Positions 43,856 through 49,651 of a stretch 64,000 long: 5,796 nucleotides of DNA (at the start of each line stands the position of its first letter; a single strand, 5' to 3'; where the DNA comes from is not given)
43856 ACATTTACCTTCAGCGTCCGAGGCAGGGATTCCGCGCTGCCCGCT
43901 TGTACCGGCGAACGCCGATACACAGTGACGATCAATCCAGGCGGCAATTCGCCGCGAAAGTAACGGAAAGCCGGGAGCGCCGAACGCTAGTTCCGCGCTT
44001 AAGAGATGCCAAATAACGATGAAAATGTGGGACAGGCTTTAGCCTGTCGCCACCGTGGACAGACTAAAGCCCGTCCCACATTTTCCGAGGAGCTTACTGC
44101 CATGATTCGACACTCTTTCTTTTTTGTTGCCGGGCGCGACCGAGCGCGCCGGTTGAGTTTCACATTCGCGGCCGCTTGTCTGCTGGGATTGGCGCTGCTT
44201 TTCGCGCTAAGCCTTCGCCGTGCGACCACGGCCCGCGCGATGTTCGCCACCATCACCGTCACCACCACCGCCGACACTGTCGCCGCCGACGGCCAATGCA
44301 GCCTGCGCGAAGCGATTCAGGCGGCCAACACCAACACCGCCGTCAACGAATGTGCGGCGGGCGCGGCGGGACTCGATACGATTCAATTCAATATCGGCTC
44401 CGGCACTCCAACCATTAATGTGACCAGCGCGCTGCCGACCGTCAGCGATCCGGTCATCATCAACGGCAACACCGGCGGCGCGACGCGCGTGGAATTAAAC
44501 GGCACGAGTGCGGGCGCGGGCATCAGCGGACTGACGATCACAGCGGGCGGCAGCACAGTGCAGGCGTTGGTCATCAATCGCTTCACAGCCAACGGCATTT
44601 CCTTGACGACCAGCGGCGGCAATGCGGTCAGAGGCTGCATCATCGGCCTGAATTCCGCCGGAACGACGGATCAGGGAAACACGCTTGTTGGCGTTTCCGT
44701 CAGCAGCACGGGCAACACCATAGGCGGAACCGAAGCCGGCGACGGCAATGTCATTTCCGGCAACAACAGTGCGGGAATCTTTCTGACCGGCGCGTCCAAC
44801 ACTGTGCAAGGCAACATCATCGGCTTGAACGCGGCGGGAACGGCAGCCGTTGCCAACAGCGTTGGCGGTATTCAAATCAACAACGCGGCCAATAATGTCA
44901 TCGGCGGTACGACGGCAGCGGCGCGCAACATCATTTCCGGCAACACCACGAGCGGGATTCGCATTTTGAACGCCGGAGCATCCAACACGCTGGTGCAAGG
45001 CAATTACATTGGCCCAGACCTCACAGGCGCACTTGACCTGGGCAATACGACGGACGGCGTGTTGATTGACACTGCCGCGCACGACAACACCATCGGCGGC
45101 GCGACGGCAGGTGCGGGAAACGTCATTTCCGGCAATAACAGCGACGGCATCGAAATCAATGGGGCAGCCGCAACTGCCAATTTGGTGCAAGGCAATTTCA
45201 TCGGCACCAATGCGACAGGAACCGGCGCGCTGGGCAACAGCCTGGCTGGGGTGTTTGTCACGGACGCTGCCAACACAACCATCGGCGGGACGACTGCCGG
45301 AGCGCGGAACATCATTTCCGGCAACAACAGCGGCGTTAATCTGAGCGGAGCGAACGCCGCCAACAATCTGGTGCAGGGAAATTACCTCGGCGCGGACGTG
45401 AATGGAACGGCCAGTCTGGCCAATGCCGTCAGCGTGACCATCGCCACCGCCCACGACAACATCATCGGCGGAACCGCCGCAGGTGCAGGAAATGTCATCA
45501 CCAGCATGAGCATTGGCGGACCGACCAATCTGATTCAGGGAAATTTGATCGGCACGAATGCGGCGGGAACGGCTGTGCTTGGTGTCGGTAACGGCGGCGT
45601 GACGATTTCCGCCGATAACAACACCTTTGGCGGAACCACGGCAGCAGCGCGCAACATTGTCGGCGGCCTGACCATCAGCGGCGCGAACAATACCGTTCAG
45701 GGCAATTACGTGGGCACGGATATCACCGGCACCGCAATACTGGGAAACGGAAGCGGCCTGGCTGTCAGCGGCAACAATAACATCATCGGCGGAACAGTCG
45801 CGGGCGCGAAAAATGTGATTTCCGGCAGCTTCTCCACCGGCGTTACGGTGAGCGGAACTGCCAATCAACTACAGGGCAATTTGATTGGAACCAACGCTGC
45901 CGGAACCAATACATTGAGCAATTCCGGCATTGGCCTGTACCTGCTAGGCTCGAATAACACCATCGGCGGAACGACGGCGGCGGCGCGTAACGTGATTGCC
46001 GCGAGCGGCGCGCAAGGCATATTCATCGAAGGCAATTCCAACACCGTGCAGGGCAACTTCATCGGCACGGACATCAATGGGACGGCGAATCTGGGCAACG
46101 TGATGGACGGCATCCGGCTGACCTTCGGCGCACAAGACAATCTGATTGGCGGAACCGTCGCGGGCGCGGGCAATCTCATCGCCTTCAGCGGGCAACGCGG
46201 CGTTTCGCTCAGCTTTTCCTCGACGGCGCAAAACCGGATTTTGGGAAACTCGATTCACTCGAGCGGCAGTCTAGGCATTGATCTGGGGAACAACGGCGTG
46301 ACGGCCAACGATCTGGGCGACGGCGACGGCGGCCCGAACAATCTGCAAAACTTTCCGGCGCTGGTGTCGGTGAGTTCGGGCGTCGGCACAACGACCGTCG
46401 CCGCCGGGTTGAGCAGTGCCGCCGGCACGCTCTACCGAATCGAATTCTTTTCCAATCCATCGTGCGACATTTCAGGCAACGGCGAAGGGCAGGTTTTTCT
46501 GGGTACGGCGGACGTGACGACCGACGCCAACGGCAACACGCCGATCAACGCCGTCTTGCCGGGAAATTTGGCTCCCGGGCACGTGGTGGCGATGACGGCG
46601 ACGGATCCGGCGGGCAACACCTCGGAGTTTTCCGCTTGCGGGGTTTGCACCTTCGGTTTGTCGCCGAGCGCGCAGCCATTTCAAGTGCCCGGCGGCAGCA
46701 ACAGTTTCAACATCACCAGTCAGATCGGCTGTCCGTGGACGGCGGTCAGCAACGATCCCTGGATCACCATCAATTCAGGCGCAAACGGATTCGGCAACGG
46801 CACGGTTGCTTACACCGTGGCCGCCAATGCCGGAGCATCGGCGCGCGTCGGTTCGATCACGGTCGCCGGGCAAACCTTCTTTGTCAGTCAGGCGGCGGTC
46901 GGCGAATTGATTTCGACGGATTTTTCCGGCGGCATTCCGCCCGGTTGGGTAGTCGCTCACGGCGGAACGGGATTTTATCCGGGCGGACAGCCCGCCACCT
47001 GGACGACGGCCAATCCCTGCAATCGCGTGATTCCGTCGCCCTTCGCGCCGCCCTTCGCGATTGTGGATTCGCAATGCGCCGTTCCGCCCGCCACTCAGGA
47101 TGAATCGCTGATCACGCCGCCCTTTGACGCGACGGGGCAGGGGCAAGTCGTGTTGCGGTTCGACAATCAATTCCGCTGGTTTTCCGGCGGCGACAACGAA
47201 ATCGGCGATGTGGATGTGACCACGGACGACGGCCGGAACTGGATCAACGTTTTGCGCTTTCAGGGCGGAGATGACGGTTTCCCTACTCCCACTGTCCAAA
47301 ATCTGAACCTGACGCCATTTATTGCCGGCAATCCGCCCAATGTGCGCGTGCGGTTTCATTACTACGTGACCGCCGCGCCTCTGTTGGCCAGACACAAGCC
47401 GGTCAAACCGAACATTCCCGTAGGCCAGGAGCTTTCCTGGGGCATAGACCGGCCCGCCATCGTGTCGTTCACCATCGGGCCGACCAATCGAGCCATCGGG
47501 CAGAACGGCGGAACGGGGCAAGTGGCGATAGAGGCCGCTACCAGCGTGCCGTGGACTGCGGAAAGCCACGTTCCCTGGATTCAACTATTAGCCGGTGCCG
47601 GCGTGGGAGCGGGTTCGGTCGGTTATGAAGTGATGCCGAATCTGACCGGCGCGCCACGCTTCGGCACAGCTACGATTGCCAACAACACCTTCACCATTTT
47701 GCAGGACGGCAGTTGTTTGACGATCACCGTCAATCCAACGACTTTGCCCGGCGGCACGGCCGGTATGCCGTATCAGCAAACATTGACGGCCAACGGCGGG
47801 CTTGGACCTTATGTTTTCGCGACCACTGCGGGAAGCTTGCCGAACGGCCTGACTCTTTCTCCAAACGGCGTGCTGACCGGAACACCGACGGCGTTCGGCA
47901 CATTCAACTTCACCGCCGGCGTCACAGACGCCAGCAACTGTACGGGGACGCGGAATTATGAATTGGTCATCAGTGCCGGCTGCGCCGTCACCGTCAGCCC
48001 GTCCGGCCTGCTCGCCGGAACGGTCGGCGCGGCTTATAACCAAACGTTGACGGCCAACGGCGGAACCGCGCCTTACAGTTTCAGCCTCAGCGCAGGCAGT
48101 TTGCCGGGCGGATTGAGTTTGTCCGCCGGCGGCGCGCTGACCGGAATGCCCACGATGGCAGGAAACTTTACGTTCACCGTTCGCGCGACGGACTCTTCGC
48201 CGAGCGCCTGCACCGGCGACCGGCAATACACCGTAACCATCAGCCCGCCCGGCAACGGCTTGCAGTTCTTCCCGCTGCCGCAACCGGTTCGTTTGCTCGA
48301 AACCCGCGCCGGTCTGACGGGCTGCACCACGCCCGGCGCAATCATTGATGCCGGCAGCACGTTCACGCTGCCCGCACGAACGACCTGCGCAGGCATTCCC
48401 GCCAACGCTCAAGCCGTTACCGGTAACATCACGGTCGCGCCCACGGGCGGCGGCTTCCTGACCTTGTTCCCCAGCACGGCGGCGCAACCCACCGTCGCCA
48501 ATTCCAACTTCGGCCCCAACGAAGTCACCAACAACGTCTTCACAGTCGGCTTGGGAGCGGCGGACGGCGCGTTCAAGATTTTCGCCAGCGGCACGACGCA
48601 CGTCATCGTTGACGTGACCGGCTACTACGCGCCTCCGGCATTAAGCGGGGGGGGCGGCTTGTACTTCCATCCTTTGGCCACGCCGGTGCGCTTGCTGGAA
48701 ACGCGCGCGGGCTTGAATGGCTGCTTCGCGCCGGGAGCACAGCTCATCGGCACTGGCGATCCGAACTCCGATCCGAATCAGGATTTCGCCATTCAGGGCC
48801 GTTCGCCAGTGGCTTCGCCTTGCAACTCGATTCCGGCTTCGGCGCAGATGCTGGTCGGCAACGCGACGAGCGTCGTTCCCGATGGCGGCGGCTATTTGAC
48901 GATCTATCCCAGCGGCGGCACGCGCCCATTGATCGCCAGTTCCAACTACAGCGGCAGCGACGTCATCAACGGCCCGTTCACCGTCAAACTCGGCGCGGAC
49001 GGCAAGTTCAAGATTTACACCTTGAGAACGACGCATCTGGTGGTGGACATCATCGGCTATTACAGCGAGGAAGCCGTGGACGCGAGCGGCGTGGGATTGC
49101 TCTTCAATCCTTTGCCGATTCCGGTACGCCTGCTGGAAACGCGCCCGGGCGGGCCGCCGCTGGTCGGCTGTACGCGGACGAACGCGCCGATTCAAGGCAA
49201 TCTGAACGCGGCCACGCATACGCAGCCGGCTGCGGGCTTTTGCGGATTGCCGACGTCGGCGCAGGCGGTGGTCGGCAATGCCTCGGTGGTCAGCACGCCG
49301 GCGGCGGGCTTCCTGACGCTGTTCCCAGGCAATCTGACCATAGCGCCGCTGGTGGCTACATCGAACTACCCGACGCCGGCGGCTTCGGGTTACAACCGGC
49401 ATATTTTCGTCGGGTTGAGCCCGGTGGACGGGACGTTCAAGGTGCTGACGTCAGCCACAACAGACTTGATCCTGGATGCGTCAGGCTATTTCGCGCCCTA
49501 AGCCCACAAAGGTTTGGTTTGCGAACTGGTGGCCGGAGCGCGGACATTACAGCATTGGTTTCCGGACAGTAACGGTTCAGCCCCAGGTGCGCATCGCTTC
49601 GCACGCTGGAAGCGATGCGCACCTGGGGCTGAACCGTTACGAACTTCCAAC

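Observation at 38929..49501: Roughly 10.5-kb locus of six co-directional uncharacterised secreted proteins with paralogy and domain shuffling: candidate novel cell-surface or contact system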

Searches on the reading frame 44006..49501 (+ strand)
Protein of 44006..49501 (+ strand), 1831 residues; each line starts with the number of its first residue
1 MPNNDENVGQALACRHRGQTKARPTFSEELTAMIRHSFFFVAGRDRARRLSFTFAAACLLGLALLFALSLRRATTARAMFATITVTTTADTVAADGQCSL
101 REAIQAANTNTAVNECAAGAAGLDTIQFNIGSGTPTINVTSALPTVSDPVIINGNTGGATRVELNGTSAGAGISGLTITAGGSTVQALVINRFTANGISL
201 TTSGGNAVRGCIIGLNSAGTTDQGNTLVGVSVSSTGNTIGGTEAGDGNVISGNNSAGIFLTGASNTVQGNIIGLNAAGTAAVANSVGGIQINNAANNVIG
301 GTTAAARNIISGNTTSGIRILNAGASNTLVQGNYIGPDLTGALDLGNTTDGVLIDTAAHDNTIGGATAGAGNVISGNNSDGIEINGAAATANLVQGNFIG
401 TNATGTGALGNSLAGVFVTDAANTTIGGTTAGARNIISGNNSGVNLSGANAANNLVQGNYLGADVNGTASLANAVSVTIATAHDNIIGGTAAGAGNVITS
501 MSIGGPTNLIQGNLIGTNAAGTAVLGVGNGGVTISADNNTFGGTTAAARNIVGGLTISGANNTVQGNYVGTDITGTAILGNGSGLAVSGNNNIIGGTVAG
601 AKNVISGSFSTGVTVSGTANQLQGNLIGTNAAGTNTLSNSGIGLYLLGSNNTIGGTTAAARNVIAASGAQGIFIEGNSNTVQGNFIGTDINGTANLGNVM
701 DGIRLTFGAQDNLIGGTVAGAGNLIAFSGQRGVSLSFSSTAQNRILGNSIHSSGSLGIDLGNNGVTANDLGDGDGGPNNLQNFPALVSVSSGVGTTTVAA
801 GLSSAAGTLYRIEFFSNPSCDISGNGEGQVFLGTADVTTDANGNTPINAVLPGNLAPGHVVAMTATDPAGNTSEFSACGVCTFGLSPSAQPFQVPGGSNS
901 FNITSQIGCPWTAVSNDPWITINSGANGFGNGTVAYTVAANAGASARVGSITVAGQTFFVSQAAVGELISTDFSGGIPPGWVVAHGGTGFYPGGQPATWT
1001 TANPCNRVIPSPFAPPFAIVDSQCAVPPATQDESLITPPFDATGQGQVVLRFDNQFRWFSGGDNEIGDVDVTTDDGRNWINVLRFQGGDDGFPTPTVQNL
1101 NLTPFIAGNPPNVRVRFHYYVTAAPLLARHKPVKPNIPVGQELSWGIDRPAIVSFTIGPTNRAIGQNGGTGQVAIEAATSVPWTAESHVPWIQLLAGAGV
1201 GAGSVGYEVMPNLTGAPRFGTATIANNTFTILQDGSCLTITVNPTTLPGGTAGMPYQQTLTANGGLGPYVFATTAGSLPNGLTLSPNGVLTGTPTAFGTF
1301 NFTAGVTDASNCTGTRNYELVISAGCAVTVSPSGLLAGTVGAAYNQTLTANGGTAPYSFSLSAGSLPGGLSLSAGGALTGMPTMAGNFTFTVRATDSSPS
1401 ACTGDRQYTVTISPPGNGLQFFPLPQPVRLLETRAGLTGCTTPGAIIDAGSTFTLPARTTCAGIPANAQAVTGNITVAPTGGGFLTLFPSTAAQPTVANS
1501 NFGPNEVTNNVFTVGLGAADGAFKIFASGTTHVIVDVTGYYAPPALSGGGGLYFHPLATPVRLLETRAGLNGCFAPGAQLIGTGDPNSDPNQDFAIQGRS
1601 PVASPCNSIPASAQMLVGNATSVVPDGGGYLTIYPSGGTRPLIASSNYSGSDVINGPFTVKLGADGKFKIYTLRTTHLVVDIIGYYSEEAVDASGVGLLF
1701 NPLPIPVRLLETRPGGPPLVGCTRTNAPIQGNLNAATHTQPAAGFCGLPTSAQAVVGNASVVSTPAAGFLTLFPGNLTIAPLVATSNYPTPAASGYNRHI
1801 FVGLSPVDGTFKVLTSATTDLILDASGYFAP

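Call 4: search_protein_families(library=pfam, proteins=[window:44006-49501:+], max_evalue=0.01)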
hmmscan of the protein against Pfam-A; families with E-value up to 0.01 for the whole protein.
window:44006-49501:+ (1831 aa): 2 families
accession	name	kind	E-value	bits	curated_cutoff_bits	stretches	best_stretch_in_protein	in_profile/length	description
PF05345.18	He_PIG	-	7.5e-22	78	24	2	1329-1412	3-95/96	Putative Ig domain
PF13004.13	BACON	-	0.00015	22.1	25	1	911-962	3-60/61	Putative binding domain, N-terminal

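Call 5: search_protein_families(library=ncbifam, proteins=[window:44006-49501:+], max_evalue=0.01)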
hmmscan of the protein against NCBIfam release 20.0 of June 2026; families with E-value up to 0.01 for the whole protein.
window:44006-49501:+ (1831 aa): 1 family
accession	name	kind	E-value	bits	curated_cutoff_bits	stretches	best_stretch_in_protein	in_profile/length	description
TIGR04214.1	CSLREA_Nterm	domain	2.1e-11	43.5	25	1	83-108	1-27/27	CSLREA domain-containing protein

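Call 21: search_protein_families(library=padloc, proteins=[window:44006-49501:+], max_evalue=0.01)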
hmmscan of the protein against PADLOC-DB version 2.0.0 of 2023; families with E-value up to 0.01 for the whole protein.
window:44006-49501:+ (1831 aa): 0 families

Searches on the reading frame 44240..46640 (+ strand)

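Call 48: search_protein_families(library=pfam, proteins=[window:44240-46640:+], max_evalue=5)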
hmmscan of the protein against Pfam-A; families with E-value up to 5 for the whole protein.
window:44240-46640:+ (800 aa): 1 family
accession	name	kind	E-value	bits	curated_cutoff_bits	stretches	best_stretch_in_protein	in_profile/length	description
PF13229.12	Beta_helix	-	0.81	9.7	25.9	3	168-349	14-154/158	Right handed beta helix region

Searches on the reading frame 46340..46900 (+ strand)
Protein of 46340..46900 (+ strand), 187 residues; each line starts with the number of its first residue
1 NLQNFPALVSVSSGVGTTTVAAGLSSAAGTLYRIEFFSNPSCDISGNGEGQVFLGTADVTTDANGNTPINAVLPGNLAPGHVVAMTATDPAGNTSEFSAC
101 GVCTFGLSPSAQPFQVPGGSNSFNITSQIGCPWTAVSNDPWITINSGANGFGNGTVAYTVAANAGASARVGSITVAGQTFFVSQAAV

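Call 89: search_protein_families(library=ncbifam, proteins=[window:46340-46900:+], max_evalue=1)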
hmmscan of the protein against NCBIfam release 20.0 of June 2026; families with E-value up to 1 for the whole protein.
window:46340-46900:+ (187 aa): 2 families
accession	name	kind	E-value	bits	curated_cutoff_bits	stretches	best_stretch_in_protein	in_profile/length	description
NF033510.3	Ca_tandemer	repeat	0.014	15.7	50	1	54-95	54-96/96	Ca2+-stabilized repeat-containing adhesin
TIGR03371.1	cellulose_yhjQ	equivalog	0.18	11.2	157.85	1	7-27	5-25/246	cellulose biosynthesis protein BcsQ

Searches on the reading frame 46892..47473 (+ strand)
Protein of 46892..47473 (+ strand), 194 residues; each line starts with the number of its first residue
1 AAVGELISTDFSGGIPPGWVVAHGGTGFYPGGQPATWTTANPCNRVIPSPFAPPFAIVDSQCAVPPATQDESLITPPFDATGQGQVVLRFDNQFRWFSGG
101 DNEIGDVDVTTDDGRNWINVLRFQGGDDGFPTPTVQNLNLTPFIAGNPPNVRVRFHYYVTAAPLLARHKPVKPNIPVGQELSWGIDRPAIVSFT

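Call 48: search_protein_families(library=pfam, proteins=[window:46892-47473:+], max_evalue=5)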
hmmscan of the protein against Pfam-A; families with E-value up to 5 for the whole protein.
window:46892-47473:+ (194 aa): 1 family
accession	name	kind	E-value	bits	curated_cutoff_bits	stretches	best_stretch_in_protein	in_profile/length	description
PF03404.22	Mo-co_dimer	-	0.063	13.7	22.7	1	97-118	38-59/138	Mo-co oxidoreductase dimerisation domain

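Call 71: search_protein_families(library=phrogs, proteins=[window:46892-47473:+], max_evalue=0.01)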
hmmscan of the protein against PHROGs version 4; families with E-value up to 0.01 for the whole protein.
window:46892-47473:+ (194 aa): 0 families

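Call 89: search_protein_families(library=ncbifam, proteins=[window:46892-47473:+], max_evalue=1)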
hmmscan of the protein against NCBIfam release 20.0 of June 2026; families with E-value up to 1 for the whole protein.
window:46892-47473:+ (194 aa): 1 family
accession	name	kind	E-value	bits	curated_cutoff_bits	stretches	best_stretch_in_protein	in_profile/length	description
NF038128.1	choice_anch_J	domain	0.0075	16.5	30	1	7-161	2-149/162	choice-of-anchor J domain-containing protein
